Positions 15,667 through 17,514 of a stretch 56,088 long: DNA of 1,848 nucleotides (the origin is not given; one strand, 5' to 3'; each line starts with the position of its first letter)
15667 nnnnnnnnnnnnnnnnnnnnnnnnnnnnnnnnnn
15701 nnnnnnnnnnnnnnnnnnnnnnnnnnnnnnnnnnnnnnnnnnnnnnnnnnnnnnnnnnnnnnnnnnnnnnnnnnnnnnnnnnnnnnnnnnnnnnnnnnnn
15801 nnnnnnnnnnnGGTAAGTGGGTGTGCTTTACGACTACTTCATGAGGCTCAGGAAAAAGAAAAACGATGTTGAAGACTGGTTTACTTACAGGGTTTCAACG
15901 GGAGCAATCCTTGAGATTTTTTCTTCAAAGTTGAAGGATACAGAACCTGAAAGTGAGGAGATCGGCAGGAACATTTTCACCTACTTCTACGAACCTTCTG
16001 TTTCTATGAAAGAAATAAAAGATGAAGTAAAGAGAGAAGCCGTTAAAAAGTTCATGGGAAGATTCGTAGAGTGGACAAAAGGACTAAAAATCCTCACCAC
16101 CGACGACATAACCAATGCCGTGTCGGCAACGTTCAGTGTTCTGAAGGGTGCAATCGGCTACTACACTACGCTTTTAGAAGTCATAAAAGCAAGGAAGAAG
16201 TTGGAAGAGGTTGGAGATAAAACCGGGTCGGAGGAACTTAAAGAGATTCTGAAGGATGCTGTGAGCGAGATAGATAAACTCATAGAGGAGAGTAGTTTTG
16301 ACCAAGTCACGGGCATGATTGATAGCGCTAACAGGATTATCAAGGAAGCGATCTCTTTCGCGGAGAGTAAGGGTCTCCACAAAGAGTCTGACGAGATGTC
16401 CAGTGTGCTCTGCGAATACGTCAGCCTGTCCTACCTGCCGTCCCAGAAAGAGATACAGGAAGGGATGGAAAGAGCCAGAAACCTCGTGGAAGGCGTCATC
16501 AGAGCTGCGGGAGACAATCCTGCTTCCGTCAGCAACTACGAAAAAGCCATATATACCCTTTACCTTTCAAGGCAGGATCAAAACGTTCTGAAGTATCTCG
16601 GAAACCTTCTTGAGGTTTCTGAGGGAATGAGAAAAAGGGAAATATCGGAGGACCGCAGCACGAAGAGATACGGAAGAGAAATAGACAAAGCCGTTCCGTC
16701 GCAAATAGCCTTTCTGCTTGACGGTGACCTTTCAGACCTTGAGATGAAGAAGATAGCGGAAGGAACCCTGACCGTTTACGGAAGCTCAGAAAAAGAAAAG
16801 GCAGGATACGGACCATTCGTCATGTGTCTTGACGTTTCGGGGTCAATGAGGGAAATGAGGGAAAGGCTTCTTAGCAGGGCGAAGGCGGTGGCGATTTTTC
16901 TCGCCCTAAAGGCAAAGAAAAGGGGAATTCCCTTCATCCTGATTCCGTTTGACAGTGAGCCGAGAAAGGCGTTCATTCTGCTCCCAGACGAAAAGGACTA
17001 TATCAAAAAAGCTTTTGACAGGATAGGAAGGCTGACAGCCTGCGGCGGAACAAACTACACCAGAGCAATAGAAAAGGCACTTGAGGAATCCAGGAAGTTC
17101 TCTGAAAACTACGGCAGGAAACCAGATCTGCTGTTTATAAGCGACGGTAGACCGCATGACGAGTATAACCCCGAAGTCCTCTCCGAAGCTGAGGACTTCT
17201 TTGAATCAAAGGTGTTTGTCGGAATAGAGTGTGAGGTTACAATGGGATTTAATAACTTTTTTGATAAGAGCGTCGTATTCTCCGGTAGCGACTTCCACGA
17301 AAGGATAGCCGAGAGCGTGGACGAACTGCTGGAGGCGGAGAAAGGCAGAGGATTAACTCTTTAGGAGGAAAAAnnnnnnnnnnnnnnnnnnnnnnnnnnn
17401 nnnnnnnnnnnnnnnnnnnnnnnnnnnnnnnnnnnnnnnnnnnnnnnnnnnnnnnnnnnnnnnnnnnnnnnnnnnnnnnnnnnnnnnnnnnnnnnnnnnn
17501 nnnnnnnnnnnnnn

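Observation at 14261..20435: Six-gene translationally coupled operon: MoxR AAA+ / VWA / unknown / PilT-VirB11-like ATPase / two unknowns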

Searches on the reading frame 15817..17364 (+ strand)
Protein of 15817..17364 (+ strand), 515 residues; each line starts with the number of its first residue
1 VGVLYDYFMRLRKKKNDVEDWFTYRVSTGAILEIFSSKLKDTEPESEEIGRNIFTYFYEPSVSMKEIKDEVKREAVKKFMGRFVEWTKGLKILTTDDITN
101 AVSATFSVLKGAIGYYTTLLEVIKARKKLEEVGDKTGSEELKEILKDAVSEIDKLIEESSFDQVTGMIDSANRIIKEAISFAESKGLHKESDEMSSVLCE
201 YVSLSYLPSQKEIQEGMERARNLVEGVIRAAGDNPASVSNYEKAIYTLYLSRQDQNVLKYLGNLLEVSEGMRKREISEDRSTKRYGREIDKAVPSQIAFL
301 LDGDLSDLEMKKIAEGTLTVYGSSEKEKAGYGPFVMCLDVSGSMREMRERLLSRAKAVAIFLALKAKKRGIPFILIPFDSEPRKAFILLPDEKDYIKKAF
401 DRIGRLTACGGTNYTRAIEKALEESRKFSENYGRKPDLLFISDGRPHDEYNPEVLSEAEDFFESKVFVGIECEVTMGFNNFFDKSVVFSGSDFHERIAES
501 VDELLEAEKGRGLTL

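Call 3: search_protein_families(library=pfam, proteins=[window:15817-17364:+], max_evalue=0.1)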
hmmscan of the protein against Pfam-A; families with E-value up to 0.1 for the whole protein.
window:15817-17364:+ (515 aa): 7 families
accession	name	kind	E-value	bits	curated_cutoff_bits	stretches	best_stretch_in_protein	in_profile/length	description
PF13519.12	VWA_2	-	5.3e-09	37.1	27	1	335-444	2-106/107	von Willebrand factor type A domain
PF10138.15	vWA-TerF-like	-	0.012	16.2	29.4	1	335-451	5-121/200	vWA found in TerF C terminus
PF23174.1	bHLH_ILI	-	0.027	15.3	27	1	145-205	5-61/75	ILI bHLH domain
PF07200.18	Mod_r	-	0.057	13.8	30.1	0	138-186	5-50/146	Modifier of rudimentary (Mod(r)) protein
PF05762.20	VWA_CoxE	-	0.058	13.3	26.4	0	333-445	58-160/222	VWA domain containing CoxE-like protein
PF07743.18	HSCB_C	-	0.069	14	22.1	0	119-158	6-43/74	HSCB C-terminal oligomerisation domain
PF13446.11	RPT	-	0.098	12.9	28.2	0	122-146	35-59/59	A repeated domain in UCH-protein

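Call 6: search_protein_families(library=ncbifam, proteins=[window:15817-17364:+], max_evalue=0.1)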
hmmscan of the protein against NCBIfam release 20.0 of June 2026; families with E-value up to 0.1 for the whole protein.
window:15817-17364:+ (515 aa): 4 families
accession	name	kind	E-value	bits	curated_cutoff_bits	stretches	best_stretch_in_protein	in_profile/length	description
TIGR03788.1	marine_srt_targ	equivalog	8.6e-08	31.1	551.65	1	335-445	275-380/629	marine proteobacterial sortase target protein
NF008230.0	PRK10997.1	equivalog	0.00062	19.1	500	1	324-365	316-357/487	ATPase RavA stimulator ViaA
TIGR02031.1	BchD-ChlD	equivalog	0.014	14.1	499.55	1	334-446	426-532/608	magnesium chelatase ATPase subunit D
NF049857.1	InaC_CT813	equivalog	0.055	13.4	200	1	116-195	115-194/241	inclusion membrane protein InaC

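Call 7: search_protein_families(library=padloc, proteins=[window:15817-17364:+], max_evalue=0.1)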
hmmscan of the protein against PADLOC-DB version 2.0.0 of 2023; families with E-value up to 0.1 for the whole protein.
window:15817-17364:+ (515 aa): 3 families
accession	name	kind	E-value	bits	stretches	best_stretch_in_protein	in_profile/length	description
PDLC01035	Csx1/Csm6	-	0.0008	17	1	52-178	232-338/396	CARF+HEPN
PDLC01266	Cas11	-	0.0039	15.7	1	148-222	7-78/97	CAS-I-A; effector_SS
PDLC01363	Cas11a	-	0.036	12.6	1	150-222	9-78/96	CAS-I-A; effector_SS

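Call 39: search_solved_structures(query=window:15817-17364:+, max_evalue=1)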
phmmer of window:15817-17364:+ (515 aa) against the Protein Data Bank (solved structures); distinct sequences matched with E-value up to 1: 6.
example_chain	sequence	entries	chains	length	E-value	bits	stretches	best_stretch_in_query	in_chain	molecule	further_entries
6kz3_A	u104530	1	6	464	0.33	13.2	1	359-397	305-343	Intermembrane transport protein YebT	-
6maf_A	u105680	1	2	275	0.5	12.7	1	120-189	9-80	BbvCI endonuclease subunit 1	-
7see_A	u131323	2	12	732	0.58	12.5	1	360-397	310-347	MCE family protein, Intermembrane transport protein YebT chimera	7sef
9n8w_B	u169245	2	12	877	0.69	12.2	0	360-397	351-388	Intermembrane transport protein YebT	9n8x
6v0c_A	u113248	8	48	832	0.69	12.2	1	360-397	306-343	Intermembrane transport protein YebT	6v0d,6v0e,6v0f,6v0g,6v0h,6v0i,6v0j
6vci_C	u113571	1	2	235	0.89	11.8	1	348-393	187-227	Lipophilic envelope-spanning tunnel protein LetB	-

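Call 44: search_protein_families(library=phrogs, proteins=[window:15817-17364:+], max_evalue=0.1)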
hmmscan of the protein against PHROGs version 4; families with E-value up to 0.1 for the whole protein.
window:15817-17364:+ (515 aa): 4 families
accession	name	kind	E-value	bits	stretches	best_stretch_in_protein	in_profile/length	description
phrog_24053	-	unknown function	3.1e-15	56.9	1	239-448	250-452/515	-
phrog_850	-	DNA, RNA and nucleotide metabolism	0.00024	21.1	1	332-427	282-378/476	RNA-binding protein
phrog_5359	-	unknown function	0.0034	18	1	336-460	32-168/229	-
phrog_19420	-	unknown function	0.022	16.2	0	116-158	10-52/59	-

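Call 47: search_dna_similar(query=window:15817-17364:+, collection=phages, mode=protein, max_rows=15, max_evalue=0.01)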
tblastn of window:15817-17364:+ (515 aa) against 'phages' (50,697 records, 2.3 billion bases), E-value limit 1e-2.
Records with a match: 6; places in all: 6; records where one place covers at least 80% of the query: 0.
Best place of each record, by identity: <60% 6.
By first word of the organism name: Bacteriophage 3; Bacillus 2; Moorella 1.
By host as written in the record: - 3; Bacillus thuringiensis 2; Moorella thermoacetica DSM 103132 1.
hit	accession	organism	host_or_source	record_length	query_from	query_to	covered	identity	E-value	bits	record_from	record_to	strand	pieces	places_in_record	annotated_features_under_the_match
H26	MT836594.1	Bacteriophage sp.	human fecal samples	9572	74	444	72%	25.1%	7e-7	58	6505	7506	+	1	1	record has no annotation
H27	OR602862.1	Moorella phage MTATph1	Moorella thermoacetica DSM 103132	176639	235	492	50%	25.0%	7e-8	61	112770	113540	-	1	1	hypothetical protein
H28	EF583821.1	Bacillus phage 0305phi8-36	Bacillus thuringiensis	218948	210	444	46%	22.2%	3e-4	50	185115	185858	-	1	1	ORF063: putative metalloprotein chaperonin subunit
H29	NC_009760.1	Bacillus phage 0305phi8-36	Bacillus thuringiensis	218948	210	444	46%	22.2%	3e-4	50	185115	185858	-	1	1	ORF063: putative metalloprotein chaperonin subunit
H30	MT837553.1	Bacteriophage sp.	human fecal samples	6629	286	484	39%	25.6%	7e-3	45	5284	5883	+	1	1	record has no annotation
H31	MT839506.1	Bacteriophage sp.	human fecal samples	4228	286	449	32%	28.3%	4e-4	49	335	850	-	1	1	record has no annotation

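Call 73: search_solved_structures(query=A4, max_evalue=1)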
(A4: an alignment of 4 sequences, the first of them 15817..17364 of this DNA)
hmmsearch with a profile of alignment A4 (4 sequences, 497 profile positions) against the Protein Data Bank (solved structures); distinct sequences matched with E-value up to 1: 18.
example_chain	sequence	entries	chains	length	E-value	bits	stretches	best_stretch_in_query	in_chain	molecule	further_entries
8s05_A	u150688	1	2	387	7.4e-08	34.6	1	318-441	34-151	Conserved protein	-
3rag_A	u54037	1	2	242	0.00017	23.6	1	324-412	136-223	uncharacterized protein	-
9no5_A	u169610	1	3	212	0.00098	21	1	326-434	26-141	Putative secreted protein, hemolysin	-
6pyo_A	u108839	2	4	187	0.0048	18.8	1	321-430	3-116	cDNA FLJ56608, highly similar to Homo sapiens chloride channel, calcium activated, family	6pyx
9c4f_I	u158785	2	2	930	0.0059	18.5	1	326-433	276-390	Inter-alpha-trypsin inhibitor heavy chain H4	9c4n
7kmf_C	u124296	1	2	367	0.037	15.8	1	205-322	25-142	Translation initiation factor eIF-2B subunit beta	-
12fh_C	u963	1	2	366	0.037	15.8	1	205-322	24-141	Translation initiation factor eIF2B subunit beta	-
6caj_C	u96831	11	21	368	0.052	15.4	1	206-322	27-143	Translation initiation factor eIF-2B subunit beta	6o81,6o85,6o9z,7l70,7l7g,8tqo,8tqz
6k71_C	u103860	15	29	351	0.056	15.2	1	206-322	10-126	Translation initiation factor eIF-2B subunit beta | Translation initiation factor eIF2B subunit beta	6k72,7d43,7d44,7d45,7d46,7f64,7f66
7trj_D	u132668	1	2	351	0.057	15.2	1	206-322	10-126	Translation initiation factor eIF-2B subunit beta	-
6ezo_C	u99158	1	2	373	0.066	15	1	207-322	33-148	Translation initiation factor eIF-2B subunit beta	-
8g4k_A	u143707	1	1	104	0.081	14.7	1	143-227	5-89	5HCS_TGFBR2_1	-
9y3p_C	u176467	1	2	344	0.088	14.6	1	208-322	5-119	Translation initiation factor eIF2B subunit beta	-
6r17_A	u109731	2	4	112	0.1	14.4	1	106-195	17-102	Synaptonemal complex central element protein 2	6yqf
6o62_A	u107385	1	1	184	0.24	13.1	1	120-180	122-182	Ras-related protein SEC4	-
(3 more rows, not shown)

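Call 104: get_annotated_region(hit=H27, flank=6000)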
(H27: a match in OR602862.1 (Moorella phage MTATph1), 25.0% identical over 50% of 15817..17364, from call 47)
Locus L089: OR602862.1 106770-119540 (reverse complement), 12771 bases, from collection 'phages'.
description: Moorella phage MTATph1, complete genome.
organism: Moorella phage MTATph1 (NCBI taxid 3090776)
taxonomy: Viruses; Duplodnaviria; Heunggongvirae; Uroviricota; Caudoviricetes
host: Moorella thermoacetica DSM 103132; source: -; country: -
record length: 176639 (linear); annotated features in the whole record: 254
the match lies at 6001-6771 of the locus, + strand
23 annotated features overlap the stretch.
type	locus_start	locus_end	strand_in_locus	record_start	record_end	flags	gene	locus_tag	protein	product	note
CDS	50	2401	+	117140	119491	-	-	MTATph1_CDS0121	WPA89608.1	ribonucleoside-diphosphate reductase large subunit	-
CDS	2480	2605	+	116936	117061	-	-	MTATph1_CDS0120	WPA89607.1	hypothetical protein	-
CDS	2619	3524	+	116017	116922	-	-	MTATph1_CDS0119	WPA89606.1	hypothetical protein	-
CDS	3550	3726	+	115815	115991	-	-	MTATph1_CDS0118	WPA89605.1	hypothetical protein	-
CDS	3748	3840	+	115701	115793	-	-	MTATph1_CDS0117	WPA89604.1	hypothetical protein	-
CDS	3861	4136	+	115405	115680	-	-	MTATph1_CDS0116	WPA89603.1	hypothetical protein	-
CDS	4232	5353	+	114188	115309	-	-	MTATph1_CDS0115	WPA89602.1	ATPase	-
CDS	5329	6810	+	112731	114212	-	-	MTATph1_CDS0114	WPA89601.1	hypothetical protein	-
CDS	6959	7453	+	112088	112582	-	-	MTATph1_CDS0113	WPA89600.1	antitoxin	antitoxin from toxin-antitoxin system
CDS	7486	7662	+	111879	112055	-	-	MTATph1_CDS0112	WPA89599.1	hypothetical protein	-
CDS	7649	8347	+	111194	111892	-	-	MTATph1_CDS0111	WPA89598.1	hypothetical protein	-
CDS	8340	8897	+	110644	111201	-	-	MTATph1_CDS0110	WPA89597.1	hypothetical protein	-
CDS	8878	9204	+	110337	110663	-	-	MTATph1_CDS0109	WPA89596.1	hypothetical protein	-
CDS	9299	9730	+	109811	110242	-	-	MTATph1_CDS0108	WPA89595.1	hypothetical protein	-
CDS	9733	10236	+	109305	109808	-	-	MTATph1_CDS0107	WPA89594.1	hypothetical protein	-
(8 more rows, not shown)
